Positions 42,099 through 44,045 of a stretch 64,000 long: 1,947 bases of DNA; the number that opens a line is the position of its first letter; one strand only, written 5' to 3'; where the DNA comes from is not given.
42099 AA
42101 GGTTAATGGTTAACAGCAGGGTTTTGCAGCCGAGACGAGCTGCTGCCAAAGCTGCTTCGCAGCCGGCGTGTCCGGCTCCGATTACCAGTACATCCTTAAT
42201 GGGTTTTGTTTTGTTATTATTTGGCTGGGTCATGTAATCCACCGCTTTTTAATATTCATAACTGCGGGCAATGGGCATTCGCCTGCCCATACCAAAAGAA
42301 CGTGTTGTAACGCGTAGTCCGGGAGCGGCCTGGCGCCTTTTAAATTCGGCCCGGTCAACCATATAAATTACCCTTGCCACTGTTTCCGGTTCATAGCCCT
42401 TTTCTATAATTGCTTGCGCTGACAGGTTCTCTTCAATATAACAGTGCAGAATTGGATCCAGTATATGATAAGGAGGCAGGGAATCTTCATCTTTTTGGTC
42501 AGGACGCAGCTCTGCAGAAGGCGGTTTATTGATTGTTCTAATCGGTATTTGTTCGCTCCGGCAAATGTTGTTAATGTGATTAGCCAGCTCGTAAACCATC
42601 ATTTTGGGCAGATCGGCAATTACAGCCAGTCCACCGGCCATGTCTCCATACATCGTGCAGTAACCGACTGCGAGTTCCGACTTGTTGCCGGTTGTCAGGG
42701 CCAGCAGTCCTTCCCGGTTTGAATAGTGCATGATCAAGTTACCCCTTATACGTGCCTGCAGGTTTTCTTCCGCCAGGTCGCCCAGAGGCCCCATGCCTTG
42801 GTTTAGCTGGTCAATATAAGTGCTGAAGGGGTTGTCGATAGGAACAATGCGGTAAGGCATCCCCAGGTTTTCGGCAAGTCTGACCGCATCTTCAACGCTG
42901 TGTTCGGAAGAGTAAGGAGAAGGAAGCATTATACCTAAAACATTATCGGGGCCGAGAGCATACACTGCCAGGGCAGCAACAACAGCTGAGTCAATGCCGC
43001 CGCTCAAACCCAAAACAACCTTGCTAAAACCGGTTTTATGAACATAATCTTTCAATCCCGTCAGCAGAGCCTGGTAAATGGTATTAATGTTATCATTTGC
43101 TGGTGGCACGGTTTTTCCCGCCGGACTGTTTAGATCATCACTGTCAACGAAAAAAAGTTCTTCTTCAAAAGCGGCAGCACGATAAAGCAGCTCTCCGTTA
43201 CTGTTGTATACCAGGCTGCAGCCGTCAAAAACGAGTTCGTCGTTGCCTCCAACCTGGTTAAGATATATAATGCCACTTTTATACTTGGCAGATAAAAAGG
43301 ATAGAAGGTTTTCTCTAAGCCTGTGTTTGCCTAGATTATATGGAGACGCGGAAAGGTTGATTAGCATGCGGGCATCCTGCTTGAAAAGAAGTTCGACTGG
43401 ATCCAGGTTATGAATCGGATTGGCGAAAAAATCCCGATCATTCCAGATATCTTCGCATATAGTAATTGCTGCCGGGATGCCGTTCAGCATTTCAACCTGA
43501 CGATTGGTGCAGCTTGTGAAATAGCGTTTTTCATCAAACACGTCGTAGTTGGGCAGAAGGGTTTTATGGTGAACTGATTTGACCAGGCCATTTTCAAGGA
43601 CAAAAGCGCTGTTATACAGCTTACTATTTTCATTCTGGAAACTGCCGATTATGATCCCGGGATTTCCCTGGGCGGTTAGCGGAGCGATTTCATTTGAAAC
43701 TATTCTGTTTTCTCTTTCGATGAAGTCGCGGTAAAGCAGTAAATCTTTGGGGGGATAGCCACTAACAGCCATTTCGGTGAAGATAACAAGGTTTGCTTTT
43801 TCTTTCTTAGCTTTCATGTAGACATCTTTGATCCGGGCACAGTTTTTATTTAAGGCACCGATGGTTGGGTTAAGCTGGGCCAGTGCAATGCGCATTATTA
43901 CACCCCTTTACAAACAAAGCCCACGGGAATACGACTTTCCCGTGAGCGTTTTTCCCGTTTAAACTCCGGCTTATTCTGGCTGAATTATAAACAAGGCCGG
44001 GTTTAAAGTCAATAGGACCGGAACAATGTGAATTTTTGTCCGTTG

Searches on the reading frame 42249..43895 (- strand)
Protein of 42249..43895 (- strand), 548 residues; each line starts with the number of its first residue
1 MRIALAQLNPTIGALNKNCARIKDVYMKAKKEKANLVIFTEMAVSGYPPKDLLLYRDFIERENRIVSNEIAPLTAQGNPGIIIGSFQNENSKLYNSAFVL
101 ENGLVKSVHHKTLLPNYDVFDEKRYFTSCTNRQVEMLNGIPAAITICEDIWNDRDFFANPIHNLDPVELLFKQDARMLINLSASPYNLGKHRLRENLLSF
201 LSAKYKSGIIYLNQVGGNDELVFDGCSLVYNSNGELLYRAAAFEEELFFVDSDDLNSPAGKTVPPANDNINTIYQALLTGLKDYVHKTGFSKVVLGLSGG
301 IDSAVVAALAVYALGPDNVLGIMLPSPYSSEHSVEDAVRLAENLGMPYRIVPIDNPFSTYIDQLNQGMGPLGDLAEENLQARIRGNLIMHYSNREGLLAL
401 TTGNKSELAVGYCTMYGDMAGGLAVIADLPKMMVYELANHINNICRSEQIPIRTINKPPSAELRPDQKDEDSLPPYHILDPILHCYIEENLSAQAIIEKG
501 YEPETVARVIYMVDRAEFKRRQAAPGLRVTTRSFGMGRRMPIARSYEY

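Call 3: search_protein_families(library=pfam, proteins=[window:42249-43895:-])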
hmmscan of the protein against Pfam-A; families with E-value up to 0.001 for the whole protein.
window:42249-43895:- (548 aa): 3 families
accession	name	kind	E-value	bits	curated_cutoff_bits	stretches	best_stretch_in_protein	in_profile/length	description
PF02540.23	NAD_synthase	-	1.2e-78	264.1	21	1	274-523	2-242/242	NAD synthase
PF00795.27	CN_hydrolase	-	4.8e-19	69.1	23.2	1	2-252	1-246/256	Carbon-nitrogen hydrolase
PF03054.22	tRNA_Me_trans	-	0.0002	21.5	20.6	1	292-374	2-98/202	tRNA methyl transferase HUP domain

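Call 4: search_protein_families(library=ncbifam, proteins=[window:42249-43895:-])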
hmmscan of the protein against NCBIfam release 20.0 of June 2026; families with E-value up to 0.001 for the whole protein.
window:42249-43895:- (548 aa): 13 families
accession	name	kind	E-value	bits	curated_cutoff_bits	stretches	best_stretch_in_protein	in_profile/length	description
NF010588.0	PRK13981.1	equivalog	2.9e-204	679.5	479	1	1-547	5-543/546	NAD+ synthase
TIGR00552.1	nadE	equivalog_domain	1.9e-64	217.3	63.65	1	275-525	7-241/251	NAD(+) synthase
NF010587.0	PRK13980.1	equivalog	5.7e-63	212.6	255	1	269-522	10-254/267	NAD+ synthase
NF002730.0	PRK02628.1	equivalog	8.5e-56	189.4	473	2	1-246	13-268/677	NAD(+) synthase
NF002048.0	PRK00876.1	subfamily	9.9e-27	93.6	313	2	270-355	20-102/330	NAD(+) synthase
NF001979.1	PRK00768.1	equivalog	4.4e-12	46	250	1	279-486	26-239/266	NAD(+) synthase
TIGR00268.2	TIGR00268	equivalog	3e-11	43.1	150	1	290-355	13-78/259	ATP-dependent sacrificial sulfur transferase LarE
TIGR03381.1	agmatine_aguB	equivalog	1.7e-07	30.9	410.25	1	3-151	3-154/279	N-carbamoylputrescine amidase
NF001138.1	PRK00143.1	equivalog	1.1e-05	24.6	284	1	292-361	1-76/345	tRNA 2-thiouridine(34) synthase MnmA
NF000848.1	PRK00074.1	equivalog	1.5e-05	23.8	400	1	286-324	209-247/512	glutamine-hydrolyzing GMP synthase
NF040852.1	nitrile_Arch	equivalog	2.9e-05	23.4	500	0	1-100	1-102/262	nitrilase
TIGR00884.1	guaA_Cterm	equivalog_domain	0.00036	20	338.75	1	287-357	13-83/310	glutamine-hydrolyzing GMP synthase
NF008934.0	PRK12291.1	equivalog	0.00041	19.7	427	1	28-115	228-301/419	apolipoprotein N-acyltransferase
